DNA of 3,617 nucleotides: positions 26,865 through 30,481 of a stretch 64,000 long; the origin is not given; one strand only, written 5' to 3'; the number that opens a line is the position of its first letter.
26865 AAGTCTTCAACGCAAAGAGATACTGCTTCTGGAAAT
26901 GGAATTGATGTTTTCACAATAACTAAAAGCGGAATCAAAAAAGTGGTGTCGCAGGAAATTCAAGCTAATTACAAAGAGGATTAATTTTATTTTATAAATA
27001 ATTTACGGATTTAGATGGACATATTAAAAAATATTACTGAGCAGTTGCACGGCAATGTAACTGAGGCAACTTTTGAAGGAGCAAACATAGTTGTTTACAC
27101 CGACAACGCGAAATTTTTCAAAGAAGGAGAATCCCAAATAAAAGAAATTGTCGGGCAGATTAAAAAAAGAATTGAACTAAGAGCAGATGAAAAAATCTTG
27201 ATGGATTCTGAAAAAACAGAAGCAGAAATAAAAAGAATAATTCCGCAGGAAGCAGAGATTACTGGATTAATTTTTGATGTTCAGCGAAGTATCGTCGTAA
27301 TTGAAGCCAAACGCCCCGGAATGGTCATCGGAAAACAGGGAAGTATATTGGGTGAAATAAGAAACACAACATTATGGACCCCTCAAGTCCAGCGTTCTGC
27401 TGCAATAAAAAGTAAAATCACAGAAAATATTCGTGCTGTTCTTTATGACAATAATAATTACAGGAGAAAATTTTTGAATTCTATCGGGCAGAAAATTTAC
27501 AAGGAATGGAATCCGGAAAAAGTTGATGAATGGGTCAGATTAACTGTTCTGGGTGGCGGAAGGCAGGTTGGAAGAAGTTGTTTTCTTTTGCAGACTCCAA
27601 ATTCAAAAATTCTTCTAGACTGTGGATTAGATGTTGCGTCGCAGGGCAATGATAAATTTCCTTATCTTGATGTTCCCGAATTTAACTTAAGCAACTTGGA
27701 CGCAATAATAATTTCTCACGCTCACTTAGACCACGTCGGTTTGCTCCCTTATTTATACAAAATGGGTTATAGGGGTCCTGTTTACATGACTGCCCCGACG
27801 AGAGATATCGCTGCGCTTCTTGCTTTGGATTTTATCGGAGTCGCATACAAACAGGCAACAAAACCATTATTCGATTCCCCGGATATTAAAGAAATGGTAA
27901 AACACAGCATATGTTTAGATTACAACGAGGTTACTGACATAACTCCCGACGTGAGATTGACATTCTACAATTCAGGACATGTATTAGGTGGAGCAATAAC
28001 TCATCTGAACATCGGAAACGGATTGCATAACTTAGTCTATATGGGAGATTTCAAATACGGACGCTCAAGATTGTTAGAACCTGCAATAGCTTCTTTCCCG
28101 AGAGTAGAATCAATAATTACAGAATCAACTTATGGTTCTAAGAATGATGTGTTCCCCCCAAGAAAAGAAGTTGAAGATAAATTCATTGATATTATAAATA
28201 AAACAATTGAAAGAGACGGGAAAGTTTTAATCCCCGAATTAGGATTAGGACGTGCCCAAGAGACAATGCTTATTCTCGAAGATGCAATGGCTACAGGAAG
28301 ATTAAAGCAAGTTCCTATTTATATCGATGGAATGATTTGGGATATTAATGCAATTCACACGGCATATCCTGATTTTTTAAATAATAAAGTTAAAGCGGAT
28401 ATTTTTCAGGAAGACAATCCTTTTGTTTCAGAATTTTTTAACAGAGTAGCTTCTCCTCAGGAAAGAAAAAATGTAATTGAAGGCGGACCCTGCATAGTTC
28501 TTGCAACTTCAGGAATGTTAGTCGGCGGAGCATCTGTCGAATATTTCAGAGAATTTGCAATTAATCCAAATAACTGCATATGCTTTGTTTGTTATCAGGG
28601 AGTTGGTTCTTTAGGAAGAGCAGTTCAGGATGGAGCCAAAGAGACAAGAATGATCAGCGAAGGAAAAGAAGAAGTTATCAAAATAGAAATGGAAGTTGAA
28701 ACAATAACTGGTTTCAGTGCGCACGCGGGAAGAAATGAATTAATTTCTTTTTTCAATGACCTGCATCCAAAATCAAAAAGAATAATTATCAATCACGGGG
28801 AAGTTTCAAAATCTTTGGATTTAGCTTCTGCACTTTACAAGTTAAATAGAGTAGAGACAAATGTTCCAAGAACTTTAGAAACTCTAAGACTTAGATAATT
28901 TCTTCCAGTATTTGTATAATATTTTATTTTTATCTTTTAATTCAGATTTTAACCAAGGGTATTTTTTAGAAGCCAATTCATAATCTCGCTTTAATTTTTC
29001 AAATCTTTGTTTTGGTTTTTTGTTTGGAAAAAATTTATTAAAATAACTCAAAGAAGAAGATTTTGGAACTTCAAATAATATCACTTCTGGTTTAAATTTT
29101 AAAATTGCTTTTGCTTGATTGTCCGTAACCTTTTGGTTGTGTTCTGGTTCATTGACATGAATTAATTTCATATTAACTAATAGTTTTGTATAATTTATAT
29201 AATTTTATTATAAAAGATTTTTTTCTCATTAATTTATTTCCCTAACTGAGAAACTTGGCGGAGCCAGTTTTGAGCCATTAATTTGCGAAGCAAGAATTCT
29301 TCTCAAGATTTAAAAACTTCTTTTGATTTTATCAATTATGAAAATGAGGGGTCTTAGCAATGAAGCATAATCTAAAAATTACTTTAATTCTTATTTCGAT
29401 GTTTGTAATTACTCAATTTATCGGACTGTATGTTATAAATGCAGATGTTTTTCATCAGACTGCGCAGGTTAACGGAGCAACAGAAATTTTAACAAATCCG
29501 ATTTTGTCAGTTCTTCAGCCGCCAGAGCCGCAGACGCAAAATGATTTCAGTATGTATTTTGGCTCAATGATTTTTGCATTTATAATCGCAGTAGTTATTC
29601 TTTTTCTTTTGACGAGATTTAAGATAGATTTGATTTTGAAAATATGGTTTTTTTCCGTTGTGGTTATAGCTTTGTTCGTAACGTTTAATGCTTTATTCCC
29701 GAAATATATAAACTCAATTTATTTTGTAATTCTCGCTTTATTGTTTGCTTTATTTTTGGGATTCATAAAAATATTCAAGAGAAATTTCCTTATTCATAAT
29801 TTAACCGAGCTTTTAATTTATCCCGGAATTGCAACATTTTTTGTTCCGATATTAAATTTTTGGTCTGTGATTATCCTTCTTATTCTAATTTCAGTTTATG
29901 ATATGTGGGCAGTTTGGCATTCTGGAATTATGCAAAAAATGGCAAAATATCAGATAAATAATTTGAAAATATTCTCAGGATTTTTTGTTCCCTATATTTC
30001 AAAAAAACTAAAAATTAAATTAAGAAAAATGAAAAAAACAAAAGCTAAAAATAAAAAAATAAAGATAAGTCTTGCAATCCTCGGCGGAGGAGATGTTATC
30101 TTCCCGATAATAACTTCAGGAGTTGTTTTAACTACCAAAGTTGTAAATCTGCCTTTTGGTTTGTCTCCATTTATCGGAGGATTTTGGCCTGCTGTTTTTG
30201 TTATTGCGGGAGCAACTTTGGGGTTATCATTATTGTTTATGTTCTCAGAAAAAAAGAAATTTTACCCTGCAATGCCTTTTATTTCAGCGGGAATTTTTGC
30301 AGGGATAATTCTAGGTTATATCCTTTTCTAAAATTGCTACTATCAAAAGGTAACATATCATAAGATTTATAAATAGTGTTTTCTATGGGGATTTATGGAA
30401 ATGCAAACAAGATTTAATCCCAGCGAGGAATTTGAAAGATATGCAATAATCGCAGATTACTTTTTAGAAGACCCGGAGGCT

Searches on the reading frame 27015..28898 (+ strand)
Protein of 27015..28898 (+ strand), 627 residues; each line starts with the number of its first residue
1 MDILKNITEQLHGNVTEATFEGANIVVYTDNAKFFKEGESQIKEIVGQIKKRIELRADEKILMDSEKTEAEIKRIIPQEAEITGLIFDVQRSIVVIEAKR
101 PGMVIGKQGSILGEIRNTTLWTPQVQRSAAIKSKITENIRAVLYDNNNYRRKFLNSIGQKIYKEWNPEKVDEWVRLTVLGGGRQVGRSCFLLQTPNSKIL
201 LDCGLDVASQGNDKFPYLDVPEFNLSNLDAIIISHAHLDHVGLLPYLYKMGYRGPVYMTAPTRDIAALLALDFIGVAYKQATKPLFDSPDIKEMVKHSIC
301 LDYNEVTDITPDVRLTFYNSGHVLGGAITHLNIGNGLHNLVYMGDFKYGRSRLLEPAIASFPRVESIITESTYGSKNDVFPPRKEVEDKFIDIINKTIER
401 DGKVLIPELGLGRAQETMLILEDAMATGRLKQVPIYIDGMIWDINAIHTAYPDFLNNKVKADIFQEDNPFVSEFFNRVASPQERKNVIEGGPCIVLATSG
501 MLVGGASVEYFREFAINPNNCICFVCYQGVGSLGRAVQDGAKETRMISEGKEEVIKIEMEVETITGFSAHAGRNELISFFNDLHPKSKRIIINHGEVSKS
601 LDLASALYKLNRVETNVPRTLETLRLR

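Call 15: search_protein_families(library=pfam, proteins=[window:27015-28898:+])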
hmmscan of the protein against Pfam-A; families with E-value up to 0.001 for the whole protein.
window:27015-28898:+ (627 aa): 8 families
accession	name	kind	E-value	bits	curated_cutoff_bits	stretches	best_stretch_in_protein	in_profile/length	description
PF10996.14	Beta-Casp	-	3e-25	89.5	27.7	1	414-536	1-119/120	Beta-Casp domain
PF16661.11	Lactamase_B_6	-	6.7e-18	65.2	27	1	191-357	1-173/193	Metallo-beta-lactamase superfamily domain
PF17214.9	KH_TffA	-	3.4e-14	53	22.6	1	3-62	7-68/68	Transcription termination factor FttA, KH domain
PF07521.17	RMMBL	-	6e-14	52.2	21.6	1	555-618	2-63/63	Zn-dependent metallo-hydrolase RNA specificity domain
PF00753.33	Lactamase_B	-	1.5e-11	45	22.7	1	185-248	4-64/196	Metallo-beta-lactamase superfamily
PF12706.13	Lactamase_B_2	-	4.1e-09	36.8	27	1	198-350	2-147/200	Beta-lactamase superfamily domain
PF07650.23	KH_2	-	4e-05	23.8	22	1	72-117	6-52/78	KH domain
PF13483.12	Lactamase_B_3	-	0.00059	20.3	24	0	185-241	5-50/160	Beta-lactamase superfamily domain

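Call 59: find_homologous_proteins(query=window:27015-28898:+, max_evalue=1e-50)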
Query window:27015-28898:+ (627 aa): 7981 proteins with E <= 1e-50 among 8000 candidates; the best 120 are listed.
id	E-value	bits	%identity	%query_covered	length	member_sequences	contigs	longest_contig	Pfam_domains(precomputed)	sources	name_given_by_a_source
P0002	0.0e+0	1387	98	100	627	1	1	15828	PF12706.14,PF16661.12,PF23023.2,PF17214.10,PF07521.18,PF10996.15,PF00753.34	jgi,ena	-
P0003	0.0e+0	1362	96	100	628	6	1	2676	PF12706.14,PF16661.12,PF23023.2,PF17214.10,PF07521.18,PF10996.15,PF00753.34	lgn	-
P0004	0.0e+0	1359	95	100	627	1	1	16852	PF12706.14,PF07650.24,PF16661.12,PF23023.2,PF17214.10,PF07521.18,PF10996.15,PF00753.34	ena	-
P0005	0.0e+0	1357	95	100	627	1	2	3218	PF12706.14,PF07650.24,PF16661.12,PF23023.2,PF17214.10,PF07521.18,PF10996.15,PF00753.34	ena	-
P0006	0.0e+0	1356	94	100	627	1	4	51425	PF12706.14,PF16661.12,PF23023.2,PF17214.10,PF07521.18,PF10996.15,PF00753.34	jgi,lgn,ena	-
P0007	0.0e+0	1352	94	100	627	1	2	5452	PF12706.14,PF07650.24,PF16661.12,PF23023.2,PF17214.10,PF07521.18,PF10996.15,PF00753.34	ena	-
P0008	0.0e+0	1352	95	100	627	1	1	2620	PF12706.14,PF07650.24,PF16661.12,PF23023.2,PF17214.10,PF07521.18,PF10996.15,PF00753.34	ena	-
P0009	0.0e+0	1297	91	100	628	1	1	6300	PF12706.14,PF07650.24,PF16661.12,PF23023.2,PF17214.10,PF07521.18,PF10996.15,PF00753.34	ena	-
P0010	0.0e+0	1293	90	100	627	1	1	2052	PF12706.14,PF07650.24,PF16661.12,PF23023.2,PF17214.10,PF07521.18,PF10996.15,PF00753.34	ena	-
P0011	0.0e+0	1291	90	100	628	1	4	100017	PF12706.14,PF16661.12,PF23023.2,PF17214.10,PF07521.18,PF10996.15,PF00753.34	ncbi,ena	-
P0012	0.0e+0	1287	90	100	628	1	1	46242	PF12706.14,PF16661.12,PF23023.2,PF17214.10,PF07521.18,PF10996.15,PF00753.34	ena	-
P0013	0.0e+0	1283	89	100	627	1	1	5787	PF12706.14,PF16661.12,PF23023.2,PF17214.10,PF07521.18,PF10996.15,PF00753.34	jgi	jgi:uncharacterized protein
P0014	0.0e+0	1269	88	100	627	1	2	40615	PF12706.14,PF07650.24,PF16661.12,PF23023.2,PF17214.10,PF07521.18,PF10996.15,PF00753.34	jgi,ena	jgi:hypothetical protein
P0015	0.0e+0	1263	88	100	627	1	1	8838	PF12706.14,PF16661.12,PF23023.2,PF17214.10,PF07521.18,PF10996.15,PF00753.34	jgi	jgi:KH/beta-lactamase-domain protein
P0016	0.0e+0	1256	87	100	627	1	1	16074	PF12706.14,PF16661.12,PF23023.2,PF17214.10,PF07521.18,PF10996.15,PF00753.34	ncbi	-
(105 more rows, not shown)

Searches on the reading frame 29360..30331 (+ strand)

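Call 52: search_protein_families(library=pfam, proteins=[window:29360-30331:+])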
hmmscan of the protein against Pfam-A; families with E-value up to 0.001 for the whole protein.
window:29360-30331:+ (323 aa): 1 family
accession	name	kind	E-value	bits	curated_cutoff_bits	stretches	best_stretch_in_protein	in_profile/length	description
PF06550.16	SPP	-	2.3e-13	50.7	23.9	1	62-322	33-280/283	Signal-peptide peptidase, presenilin aspartyl protease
